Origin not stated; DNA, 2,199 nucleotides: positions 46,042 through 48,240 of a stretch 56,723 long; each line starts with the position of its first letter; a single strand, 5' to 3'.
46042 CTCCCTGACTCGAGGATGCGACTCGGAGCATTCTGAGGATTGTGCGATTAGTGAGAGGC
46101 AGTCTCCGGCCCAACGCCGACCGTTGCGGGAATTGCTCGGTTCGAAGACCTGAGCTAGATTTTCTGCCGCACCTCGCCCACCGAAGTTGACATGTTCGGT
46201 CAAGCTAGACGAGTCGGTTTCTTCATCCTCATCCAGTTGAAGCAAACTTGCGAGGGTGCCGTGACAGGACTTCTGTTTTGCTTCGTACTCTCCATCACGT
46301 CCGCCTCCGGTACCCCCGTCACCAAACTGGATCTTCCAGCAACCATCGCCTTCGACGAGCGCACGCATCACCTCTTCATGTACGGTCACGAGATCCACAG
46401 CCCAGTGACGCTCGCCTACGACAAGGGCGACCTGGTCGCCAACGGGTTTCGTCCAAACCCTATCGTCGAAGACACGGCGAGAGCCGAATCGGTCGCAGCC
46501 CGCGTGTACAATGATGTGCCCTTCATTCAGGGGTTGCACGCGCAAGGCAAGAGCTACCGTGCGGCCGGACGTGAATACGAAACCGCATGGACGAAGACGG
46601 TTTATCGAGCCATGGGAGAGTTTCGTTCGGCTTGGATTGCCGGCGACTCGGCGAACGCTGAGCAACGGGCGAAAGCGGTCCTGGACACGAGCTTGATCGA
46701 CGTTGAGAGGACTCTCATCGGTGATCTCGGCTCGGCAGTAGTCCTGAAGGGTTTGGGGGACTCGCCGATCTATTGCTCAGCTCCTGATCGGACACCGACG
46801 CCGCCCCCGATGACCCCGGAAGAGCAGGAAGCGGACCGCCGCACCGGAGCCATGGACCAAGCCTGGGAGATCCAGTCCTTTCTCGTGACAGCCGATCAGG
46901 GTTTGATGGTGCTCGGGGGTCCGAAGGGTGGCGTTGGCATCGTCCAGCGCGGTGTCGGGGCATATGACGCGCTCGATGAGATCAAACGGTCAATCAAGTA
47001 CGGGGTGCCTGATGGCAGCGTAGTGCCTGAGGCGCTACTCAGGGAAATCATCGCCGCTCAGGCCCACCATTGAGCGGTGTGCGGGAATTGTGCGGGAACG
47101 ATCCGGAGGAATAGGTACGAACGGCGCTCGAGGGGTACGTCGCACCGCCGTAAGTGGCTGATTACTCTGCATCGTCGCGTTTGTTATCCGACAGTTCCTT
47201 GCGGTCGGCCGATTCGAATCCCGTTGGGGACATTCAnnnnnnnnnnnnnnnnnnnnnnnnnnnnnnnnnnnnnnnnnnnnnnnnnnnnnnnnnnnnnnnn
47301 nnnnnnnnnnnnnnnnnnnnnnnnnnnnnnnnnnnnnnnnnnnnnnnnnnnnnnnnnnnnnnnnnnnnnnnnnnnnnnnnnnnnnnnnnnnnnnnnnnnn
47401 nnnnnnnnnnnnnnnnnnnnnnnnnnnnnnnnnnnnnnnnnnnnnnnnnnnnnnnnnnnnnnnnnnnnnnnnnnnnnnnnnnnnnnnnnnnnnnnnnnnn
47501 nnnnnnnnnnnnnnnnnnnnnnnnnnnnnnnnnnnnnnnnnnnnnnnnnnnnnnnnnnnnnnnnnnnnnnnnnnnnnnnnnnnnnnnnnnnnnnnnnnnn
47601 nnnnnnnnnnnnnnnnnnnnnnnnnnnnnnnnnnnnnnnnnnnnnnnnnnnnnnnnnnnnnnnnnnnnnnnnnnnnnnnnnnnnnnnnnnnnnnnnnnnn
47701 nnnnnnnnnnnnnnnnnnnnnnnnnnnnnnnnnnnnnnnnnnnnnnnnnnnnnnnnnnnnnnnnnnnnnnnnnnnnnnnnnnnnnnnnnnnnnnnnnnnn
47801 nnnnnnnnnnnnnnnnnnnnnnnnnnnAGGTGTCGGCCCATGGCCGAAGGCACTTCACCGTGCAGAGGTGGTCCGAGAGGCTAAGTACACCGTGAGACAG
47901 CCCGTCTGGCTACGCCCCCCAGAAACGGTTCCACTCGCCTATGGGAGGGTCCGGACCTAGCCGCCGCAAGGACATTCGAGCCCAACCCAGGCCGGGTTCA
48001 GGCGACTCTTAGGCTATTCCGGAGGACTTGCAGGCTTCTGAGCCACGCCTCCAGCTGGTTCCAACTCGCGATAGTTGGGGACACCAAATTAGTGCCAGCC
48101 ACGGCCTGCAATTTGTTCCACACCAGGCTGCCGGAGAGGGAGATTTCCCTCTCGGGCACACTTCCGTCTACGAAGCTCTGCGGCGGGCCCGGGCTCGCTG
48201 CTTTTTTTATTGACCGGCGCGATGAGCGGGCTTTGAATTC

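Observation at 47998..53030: Hidden family of three mini-ORFs with a conserved Trp/Leu-rich C-terminus, each upstream of a different accessory gene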

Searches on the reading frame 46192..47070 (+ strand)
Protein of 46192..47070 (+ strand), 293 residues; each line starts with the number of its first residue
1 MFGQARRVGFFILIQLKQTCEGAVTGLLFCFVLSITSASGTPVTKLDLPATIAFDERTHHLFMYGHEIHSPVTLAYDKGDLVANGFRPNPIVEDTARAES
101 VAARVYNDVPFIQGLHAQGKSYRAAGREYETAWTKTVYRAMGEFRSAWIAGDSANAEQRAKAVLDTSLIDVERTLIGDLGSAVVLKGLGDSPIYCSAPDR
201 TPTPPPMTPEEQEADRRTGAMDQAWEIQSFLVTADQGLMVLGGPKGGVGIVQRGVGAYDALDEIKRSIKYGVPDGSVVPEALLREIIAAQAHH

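Call 45: search_protein_families(library=pfam, proteins=[window:46192-47070:+], max_evalue=0.01)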
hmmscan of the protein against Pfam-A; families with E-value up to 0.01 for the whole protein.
window:46192-47070:+ (293 aa): 1 family
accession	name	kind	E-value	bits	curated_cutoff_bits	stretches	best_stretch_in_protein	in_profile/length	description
PF20635.2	SMN_YG-box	-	0.00076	19.6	21.3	1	191-230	8-47/71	Survival Motor Neuron, YG-box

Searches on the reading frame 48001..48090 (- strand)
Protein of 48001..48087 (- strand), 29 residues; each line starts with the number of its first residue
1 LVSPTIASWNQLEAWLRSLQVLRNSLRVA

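Call 49: search_protein_families(library=pfam, proteins=[window:48001-48087:-], max_evalue=10)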
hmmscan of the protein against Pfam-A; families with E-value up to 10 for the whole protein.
seq(29 aa): 0 families

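Call 50: search_protein_families(library=ncbifam, proteins=[window:48001-48087:-], max_evalue=10)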
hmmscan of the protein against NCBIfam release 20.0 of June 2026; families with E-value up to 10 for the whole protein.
seq(29 aa): 0 families

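Call 99: predict_structure(alignment_id=A6)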
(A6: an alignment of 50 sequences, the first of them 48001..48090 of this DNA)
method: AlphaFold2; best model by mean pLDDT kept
length: 30 residues; sequences in the alignment: 50
mean_pLDDT: 85.0   pTM: 0.43
mean pLDDT of the five models: 85.0, 83.1, 82.2, 82.1, 81.3
residues with pLDDT >= 90: 15; 70-90: 10; 50-70: 5; < 50: 0
segments of 3 or more residues with pLDDT < 50: none
pLDDT, mean of each block of 10 residues (from residue 1): 70 94 91
secondary structure, 60 per line:
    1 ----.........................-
elements in order: H5-29
